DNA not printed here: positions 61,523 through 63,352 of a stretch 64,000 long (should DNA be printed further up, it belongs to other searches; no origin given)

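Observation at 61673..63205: Large ACT-like + Pat-type GNAT protein inserted between menD and menF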

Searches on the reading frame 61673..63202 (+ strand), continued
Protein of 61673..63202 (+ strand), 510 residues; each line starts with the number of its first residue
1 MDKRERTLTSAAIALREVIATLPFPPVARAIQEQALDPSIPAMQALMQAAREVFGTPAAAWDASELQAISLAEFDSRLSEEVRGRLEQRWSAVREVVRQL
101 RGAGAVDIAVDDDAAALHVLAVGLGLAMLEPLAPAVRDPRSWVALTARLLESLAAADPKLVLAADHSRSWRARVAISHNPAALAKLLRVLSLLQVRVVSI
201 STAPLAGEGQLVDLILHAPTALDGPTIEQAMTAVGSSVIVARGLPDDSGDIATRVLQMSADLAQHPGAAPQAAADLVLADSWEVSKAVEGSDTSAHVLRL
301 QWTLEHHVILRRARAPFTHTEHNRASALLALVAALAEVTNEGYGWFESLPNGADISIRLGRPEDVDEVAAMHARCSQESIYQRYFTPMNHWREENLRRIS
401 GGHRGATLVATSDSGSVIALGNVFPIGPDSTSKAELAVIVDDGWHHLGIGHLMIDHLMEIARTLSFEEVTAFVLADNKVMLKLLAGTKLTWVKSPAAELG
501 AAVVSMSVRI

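Call 15: predict_structure(alignment_id=A2)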
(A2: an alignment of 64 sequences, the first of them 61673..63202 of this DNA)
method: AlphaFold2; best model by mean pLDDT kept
length: 510 residues; sequences in the alignment: 64
mean_pLDDT: 85.0   pTM: 0.69
mean pLDDT of the five models: 85.0, 83.7, 81.4, 80.5, 79.5
residues with pLDDT >= 90: 210; 70-90: 244; 50-70: 55; < 50: 1
segments of 3 or more residues with pLDDT < 50: none
pLDDT, mean of each block of 10 residues (from residue 1): 87 94 92 91 85 82 92 96 93 89 73 84 82 74 70 67 75 93 90 89 88 92 88 90 76 72 82 86 90 88 88 84 81 67 81 91 84 85 61 66 87 92 88 91 91 94 94 88 92 88 91
secondary structure, 60 per line:
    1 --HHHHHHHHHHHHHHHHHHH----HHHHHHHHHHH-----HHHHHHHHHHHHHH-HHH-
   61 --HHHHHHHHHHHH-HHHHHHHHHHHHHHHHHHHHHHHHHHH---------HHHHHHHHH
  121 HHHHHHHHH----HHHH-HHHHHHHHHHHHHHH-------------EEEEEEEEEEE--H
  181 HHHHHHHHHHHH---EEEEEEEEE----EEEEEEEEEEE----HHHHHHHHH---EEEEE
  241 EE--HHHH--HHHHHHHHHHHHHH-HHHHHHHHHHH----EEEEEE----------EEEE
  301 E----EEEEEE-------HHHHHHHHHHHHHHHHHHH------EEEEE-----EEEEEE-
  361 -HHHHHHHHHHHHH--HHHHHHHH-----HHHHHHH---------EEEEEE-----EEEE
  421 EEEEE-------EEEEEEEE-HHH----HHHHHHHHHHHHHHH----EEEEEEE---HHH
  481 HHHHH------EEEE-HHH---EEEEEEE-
elements in order: H3-21 H26-36 H42-55 H63-74 H76-102 H112-129 H134-137 H139-153 E167-177 H180-192 E196-204 E209-219 H224-232 E236-242 H245-248 H251-264 H266-276 E281-286 E297-301 E306-311 H319-337 E344-348 E354-359 H362-374 H377-384 H390-396 E406-411 E417-425 E433-440 H449-463 E468-474 H478-485 E492-495 E503-509

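Call 19: fold_search(model_id=the predicted structure, library=pdb)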
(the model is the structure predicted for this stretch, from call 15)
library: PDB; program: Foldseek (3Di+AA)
matches with E <= 10: 1621; with E <= 0.001: 303
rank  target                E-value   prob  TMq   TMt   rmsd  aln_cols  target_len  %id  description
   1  4nxy                  1.5e-09  1.00  0.29  0.78   3.2       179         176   21  Crystal Structure of the GNAT domain of S. lividans PAT (released 2014-11-19)
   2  4u5y_A                1.9e-09  1.00  0.28  0.82   2.9       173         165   22  Crystal Structure of the complex between the GNAT domain of S. lividans PAT and the acetyl-CoA synthetase C-terminal d (released 2014-11-19)
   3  9it0_A                6.7e-09  1.00  0.31  0.19  13.6       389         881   15  Liganded-state E.coli PatZ (released 2025-06-04)
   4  4avb_A                1.3e-08  1.00  0.27  0.42  11.9       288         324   16  Crystal structure of protein lysine acetyltransferase Rv0998 in complex with acetyl CoA and cAMP (released 2012-07-11)
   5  9isq_A                1.3e-08  1.00  0.31  0.19  13.0       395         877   14  Apo-state E.coli PatZ (released 2025-06-04)
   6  4avc_A                4.6e-08  1.00  0.28  0.42   9.0       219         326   19  Crystal structure of protein lysine acetyltransferase Rv0998 in complex with acetyl CoA and cAMP (released 2012-07-11)
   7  1vhs_A                1.1e-07  1.00  0.24  0.64   5.3       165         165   21  Crystal structure of a putative phosphinothricin N-acetyltransferase (released 2003-12-30)
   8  1vhs_B                2.2e-07  1.00  0.23  0.66   5.0       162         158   22  Crystal structure of a putative phosphinothricin N-acetyltransferase (released 2003-12-30)
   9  4ava                  5.0e-07  1.00  0.26  0.38  11.2       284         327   15  Crystal structure of protein lysine acetyltransferase Rv0998 from Mycobacterium tuberculosis (released 2012-07-11)
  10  4jwp_A                1.2e-06  1.00  0.25  0.69   4.7       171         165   19  Crystal structure of Ribosomal-protein-alanine N-acetyltransferase from Brucella melitensis in complex with Acetyl CoA (released 2013-05-01)
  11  2ae6_B                2.1e-06  1.00  0.22  0.68   5.1       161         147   16  Crystal Structure of Acetyltransferase of GNAT family from Enterococcus faecalis V583 (released 2005-09-06)
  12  2ae6_A                2.1e-06  1.00  0.22  0.67   5.3       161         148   15  Crystal Structure of Acetyltransferase of GNAT family from Enterococcus faecalis V583 (released 2005-09-06)
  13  5wph_D                3.3e-06  1.00  0.25  0.65   4.8       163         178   21  Crystal structure of ArsN, N-acetyltransferase with substrate AST from Pseudomonas putida KT2440 (released 2018-10-10)
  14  1yvo_A                3.4e-06  1.00  0.24  0.65   4.7       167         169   17  hypothetical acetyltransferase from P.aeruginosa PA01 (released 2005-03-29)
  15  4j3g_D                3.4e-06  1.00  0.24  0.67   4.7       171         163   19  Crystal structure of Ribosomal-protein-alanine N-acetyltransferase from Brucella melitensis (released 2013-03-13)
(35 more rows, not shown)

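Call 23: search_protein_families(library=pfam, proteins=[L040:7629-9833:+, L040:7282-7596:+, L040:6746-7267:+, L040:4980-5981:+, L040:5997-6731:+, L040:11641-12438:+, L040:11536-12324:-, L044:12735-13646:+, L041:7819-9768:+, L041:5985-7787:+], max_evalue=0.0001)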
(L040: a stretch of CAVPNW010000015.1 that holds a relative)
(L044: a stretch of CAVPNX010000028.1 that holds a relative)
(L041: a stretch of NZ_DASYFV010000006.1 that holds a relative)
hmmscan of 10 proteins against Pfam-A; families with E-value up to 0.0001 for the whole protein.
L040:7629-9833:+ (735 aa): 0 families

L040:7282-7596:+ (105 aa): 1 family
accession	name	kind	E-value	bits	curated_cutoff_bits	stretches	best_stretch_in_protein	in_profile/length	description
PF09851.14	SHOCT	-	1e-07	31.9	27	1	76-103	1-28/28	Short C-terminal domain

L040:6746-7267:+ (174 aa): 1 family
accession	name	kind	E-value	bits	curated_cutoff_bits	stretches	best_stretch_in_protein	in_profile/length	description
PF19850.4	DUF6325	-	1.5e-07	32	23.4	1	33-166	2-134/141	Family of unknown function (DUF6325)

L040:4980-5981:+ (334 aa): 1 family
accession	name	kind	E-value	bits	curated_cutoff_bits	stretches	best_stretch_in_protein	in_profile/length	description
PF04087.19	DUF389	-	2.4e-34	118.7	23.9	1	64-202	1-136/137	Domain of unknown function (DUF389)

L040:5997-6731:+ (245 aa): 0 families

L040:11641-12438:+ (266 aa): 0 families

L040:11536-12324:- (262 aa): 1 family
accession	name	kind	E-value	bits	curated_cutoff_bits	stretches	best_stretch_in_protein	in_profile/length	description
PF00353.25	HemolysinCabind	-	1.3e-24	86.2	23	4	79-111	4-36/36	RTX calcium-binding nonapeptide repeat (4 copies)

L044:12735-13646:+ (304 aa): 0 families

L041:7819-9768:+ (650 aa): 2 families
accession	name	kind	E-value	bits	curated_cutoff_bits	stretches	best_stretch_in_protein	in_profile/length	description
PF00501.34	AMP-binding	-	2.7e-68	230.9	29.9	1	62-472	3-384/384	AMP-binding enzyme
PF23562.2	AMP-binding_C_3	-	7.5e-06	26.8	20.8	1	510-646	2-122/124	AMP-binding enzyme C-terminal domain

L041:5985-7787:+ (601 aa): 2 families
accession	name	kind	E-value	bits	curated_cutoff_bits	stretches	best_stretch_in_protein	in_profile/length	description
PF00501.34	AMP-binding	-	8.8e-75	252.3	29.9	1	28-427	4-384/384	AMP-binding enzyme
PF23562.2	AMP-binding_C_3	-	1.8e-15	57.9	20.8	1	465-600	2-121/124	AMP-binding enzyme C-terminal domain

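Call 31: search_protein_families(library=pfam, alignment_id=A2, max_evalue=0.1)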
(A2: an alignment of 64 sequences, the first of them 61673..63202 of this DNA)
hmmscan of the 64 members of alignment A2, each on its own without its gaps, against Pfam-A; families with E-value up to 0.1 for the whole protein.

A. member 1, window:61673-63202:+ (510 aa): 3 families
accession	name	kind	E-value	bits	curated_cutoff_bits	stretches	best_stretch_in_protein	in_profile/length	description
PF00583.31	Acetyltransf_1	-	5.8e-07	30.2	20.7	1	382-483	9-110/116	Acetyltransferase (GNAT) family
PF13508.13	Acetyltransf_7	-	0.024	15.4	27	1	405-463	3-59/84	Acetyltransferase (GNAT) domain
PF00613.26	PI3Ka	-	0.033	14.1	31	1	147-191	10-55/185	Phosphoinositide 3-kinase family, accessory domain (PIK domain)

B. families by the number of members that match (of 64 scanned): 23 families
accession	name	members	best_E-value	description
PF00583.31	Acetyltransf_1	64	3.8e-12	Acetyltransferase (GNAT) family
PF13302.13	Acetyltransf_3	62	1.1e-10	Acetyltransferase (GNAT) domain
PF13508.13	Acetyltransf_7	48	7.7e-06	Acetyltransferase (GNAT) domain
PF00440.29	TetR_N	24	1.8e-07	Bacterial regulatory proteins, tetR family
PF13420.13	Acetyltransf_4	11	6.4e-05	Acetyltransferase (GNAT) domain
PF08445.16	FR47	6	0.0033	FR47-like protein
PF01842.31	ACT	5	0.0056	ACT domain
PF13480.13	Acetyltransf_6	2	0.042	Acetyltransferase (GNAT) domain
PF17914.6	HopA1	1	0.0053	HopA1 effector protein family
PF13977.11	TetR_C_6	1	0.013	BetI-type transcriptional repressor, C-terminal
PF13710.12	ACT_5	1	0.027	ACT domain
PF20698.3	PIN-TPR-GreABC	1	0.027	PIN domain associated with the TPR-GreAB-C-PIN system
PF00613.26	PI3Ka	1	0.033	Phosphoinositide 3-kinase family, accessory domain (PIK domain)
PF10633.15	NPCBM_assoc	1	0.041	NPCBM-associated, NEW3 domain of alpha-galactosidase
PF12502.13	DUF3710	1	0.046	Protein of unknown function (DUF3710)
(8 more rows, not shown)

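Call 32: search_solved_structures(query=A2, max_evalue=0.01, show_alignments=3)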
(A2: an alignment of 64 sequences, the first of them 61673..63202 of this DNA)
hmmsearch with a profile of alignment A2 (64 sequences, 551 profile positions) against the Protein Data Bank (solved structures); distinct sequences matched with E-value up to 0.01: 20.
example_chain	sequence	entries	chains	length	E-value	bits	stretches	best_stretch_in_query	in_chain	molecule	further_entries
4nxy_A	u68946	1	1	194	6.3e-14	55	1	387-528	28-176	Acyl-CoA synthetase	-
4u5y_A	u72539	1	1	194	7.6e-14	54.7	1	387-528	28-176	Acyl-CoA synthetase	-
9it0_A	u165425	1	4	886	7.1e-13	51.5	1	388-533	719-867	Protein acetyltransferase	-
9isq_A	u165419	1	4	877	7.3e-13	51.5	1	388-533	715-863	Protein acetyltransferase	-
3f8k_A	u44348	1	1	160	4.4e-09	39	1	393-540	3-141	Protein acetyltransferase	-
4orf_A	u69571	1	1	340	4.7e-09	38.9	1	467-534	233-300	Acetyltransferase Pat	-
4oll_A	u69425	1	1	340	4.7e-09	38.9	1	467-534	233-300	Acetyltransferase Pat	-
4ava_A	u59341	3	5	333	1.4e-08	37.3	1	388-534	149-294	LYSINE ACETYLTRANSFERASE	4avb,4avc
1vhs_A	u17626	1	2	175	2.6e-08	36.4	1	395-529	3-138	similar to phosphinothricin acetyltransferase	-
4onu_A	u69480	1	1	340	5.3e-08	35.4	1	467-534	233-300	Acetyltransferase Pat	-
4h89_A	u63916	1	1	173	5.4e-05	25.5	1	440-528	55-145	GCN5-related N-acetyltransferase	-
3dr6_A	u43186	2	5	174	0.00041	22.6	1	474-531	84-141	yncA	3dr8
2dg8_A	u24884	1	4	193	0.0007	21.8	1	3-57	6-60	putative tetR-family transcriptional regulatory protein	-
3iuv_A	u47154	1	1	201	0.0021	20.2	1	3-55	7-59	uncharacterized TetR family protein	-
3hta_A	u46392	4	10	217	0.0025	20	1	3-55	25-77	EbrA repressor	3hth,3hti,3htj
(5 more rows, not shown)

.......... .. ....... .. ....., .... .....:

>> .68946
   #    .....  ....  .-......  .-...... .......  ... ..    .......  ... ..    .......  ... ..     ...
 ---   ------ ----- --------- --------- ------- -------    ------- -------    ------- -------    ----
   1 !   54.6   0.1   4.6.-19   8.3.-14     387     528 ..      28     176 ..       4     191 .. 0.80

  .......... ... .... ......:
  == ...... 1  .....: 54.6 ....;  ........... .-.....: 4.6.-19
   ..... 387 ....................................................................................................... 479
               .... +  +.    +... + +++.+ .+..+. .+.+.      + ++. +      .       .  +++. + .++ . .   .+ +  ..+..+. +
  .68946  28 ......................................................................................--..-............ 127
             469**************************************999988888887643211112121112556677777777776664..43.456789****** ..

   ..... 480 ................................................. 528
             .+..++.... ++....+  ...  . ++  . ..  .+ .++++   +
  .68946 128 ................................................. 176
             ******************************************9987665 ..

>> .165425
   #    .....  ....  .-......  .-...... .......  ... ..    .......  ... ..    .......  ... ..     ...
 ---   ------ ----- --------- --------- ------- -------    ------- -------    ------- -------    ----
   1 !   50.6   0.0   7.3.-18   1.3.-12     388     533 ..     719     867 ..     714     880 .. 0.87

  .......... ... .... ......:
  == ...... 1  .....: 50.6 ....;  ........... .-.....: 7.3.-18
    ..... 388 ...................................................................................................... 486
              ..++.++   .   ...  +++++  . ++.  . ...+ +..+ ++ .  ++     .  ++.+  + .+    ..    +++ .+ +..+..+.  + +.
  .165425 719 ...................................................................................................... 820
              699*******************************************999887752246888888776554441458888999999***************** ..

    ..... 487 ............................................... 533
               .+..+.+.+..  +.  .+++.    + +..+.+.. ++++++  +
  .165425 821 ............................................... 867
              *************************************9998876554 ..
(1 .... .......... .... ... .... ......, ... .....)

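Call 35: find_encoding_contigs(protein=P0001, flank=3000, max_places=4)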
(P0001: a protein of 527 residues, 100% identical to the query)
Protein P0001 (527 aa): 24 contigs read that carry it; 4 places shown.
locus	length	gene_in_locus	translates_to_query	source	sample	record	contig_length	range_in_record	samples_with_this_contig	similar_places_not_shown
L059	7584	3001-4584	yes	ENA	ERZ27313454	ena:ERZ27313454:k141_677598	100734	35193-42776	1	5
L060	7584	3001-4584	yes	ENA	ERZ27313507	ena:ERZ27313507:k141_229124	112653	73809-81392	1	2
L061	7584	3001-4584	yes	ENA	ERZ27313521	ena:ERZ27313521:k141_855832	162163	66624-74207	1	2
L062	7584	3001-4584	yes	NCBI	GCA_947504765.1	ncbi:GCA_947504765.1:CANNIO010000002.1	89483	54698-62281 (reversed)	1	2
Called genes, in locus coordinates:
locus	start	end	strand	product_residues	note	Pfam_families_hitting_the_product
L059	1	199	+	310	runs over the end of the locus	PF00378:ECH_1, PF16113:ECH_2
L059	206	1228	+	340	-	PF18374:Enolase_like_N, PF13378:MR_MLE_C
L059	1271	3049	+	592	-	PF02776:TPP_enzyme_N, PF02775:TPP_enzyme_C (weak)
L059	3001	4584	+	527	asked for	PF00583:Acetyltransf_1 (weak)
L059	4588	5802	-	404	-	PF00425:Chorismate_bind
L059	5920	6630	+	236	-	PF01209:Ubie_methyltran, PF13489:Methyltransf_23 (weak), PF13847:Methyltransf_31, PF08241:Methyltransf_11, PF08242:Methyltransf_12, PF13649:Methyltransf_25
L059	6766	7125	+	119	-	PF00507:Oxidored_q4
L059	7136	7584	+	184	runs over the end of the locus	PF01058:Oxidored_q6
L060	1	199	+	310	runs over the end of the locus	PF00378:ECH_1, PF16113:ECH_2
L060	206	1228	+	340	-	PF18374:Enolase_like_N, PF13378:MR_MLE_C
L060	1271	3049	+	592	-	PF02776:TPP_enzyme_N, PF02775:TPP_enzyme_C (weak)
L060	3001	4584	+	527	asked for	PF00583:Acetyltransf_1 (weak)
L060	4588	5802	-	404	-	PF00425:Chorismate_bind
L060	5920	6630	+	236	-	PF01209:Ubie_methyltran, PF13489:Methyltransf_23 (weak), PF13847:Methyltransf_31, PF08241:Methyltransf_11, PF08242:Methyltransf_12, PF13649:Methyltransf_25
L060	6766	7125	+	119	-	PF00507:Oxidored_q4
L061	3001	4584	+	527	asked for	PF00583:Acetyltransf_1 (weak)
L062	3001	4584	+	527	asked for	PF00583:Acetyltransf_1 (weak)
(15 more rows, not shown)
